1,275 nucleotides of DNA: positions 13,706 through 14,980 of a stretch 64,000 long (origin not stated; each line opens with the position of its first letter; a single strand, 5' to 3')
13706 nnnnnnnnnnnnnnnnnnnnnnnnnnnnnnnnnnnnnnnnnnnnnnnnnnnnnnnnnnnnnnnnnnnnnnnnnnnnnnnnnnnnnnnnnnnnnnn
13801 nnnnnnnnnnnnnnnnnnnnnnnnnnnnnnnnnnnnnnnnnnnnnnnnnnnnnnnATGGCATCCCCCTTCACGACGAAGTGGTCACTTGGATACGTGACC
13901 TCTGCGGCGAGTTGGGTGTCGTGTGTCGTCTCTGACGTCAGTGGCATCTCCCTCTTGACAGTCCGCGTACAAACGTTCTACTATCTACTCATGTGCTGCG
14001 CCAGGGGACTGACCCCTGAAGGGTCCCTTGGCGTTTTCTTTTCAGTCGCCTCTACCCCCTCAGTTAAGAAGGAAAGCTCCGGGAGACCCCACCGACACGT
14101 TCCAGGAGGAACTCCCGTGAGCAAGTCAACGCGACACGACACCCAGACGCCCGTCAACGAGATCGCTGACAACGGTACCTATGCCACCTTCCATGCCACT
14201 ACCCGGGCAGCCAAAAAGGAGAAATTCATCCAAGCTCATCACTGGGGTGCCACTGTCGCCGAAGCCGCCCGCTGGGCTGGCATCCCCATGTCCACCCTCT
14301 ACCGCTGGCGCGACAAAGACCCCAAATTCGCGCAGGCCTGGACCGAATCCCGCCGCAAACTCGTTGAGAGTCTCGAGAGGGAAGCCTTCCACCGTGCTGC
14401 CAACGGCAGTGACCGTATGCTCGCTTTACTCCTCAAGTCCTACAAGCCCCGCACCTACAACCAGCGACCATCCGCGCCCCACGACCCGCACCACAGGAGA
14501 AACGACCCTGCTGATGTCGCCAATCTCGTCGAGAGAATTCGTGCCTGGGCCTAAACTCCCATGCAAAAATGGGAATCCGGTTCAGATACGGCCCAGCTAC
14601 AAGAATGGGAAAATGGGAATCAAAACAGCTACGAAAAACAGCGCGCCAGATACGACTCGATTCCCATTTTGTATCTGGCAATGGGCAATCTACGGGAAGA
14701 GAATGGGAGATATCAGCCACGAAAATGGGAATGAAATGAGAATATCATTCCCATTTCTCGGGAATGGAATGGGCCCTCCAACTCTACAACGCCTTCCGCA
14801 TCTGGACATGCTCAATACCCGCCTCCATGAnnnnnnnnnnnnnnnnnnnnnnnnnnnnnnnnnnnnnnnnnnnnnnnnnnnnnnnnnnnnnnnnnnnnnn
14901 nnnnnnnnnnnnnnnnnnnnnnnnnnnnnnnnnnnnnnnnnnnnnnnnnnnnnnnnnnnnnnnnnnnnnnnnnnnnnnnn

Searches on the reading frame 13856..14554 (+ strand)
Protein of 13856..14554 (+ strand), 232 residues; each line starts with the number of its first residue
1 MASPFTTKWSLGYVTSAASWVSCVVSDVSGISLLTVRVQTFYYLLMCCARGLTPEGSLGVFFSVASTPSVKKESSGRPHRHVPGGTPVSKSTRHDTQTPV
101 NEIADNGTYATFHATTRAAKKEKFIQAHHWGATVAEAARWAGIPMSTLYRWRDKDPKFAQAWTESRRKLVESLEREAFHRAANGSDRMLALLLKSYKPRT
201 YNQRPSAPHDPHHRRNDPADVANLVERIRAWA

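Call 17: search_protein_families(library=pfam, proteins=[window:13856-14554:+], max_evalue=0.01)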
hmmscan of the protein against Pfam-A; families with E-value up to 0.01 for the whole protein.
window:13856-14554:+ (232 aa): 7 families
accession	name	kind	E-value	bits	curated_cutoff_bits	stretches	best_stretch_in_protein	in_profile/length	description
PF13022.12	HTH_Tnp_1_2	-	0.0011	19.5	27.9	1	131-178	26-72/122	Helix-turn-helix of insertion element transposase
PF13384.12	HTH_23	-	0.0012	19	24.6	1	124-153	10-39/50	Homeodomain-like domain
PF01527.26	HTH_Tnp_1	-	0.0013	19.3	24.1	1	122-156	13-48/75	Transposase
PF20432.4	Xre-like-HTH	-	0.0018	19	25.8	1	127-154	19-45/63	Antitoxin Xre-like helix-turn-helix domain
PF13518.12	HTH_28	-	0.0025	18.3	25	1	121-154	2-35/52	Helix-turn-helix domain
PF20901.3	Sf6_terminase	-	0.0031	18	27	1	130-186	15-72/106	Bacteriophage Sf6, terminase small subunit-like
PF13551.12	HTH_29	-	0.0095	16.5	28.1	0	131-153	13-34/64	Winged helix-turn helix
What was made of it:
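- On Small terminase subunit (TerS), for the gene at 14117-14554: The Pfam Sf6_terminase hit is below its cut-off (call 17).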

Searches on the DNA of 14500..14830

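Call 52: search_rna_families(source=window, start=14500, end=14830, threshold=evalue, max_evalue=5)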
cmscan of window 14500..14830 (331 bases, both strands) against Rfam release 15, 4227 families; matches with E-value up to 5: 2.
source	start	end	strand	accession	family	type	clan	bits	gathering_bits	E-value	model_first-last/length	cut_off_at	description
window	14601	14683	-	RF03259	MIR1514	Gene; miRNA;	-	17.2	90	2.1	1-110/110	no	MIR1514 microRNA precursor family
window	14731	14771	+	RF01376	CRISPR-DR63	Gene; CRISPR;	CL00015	17.1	37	4.3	1-37/37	no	CRISPR RNA direct repeat element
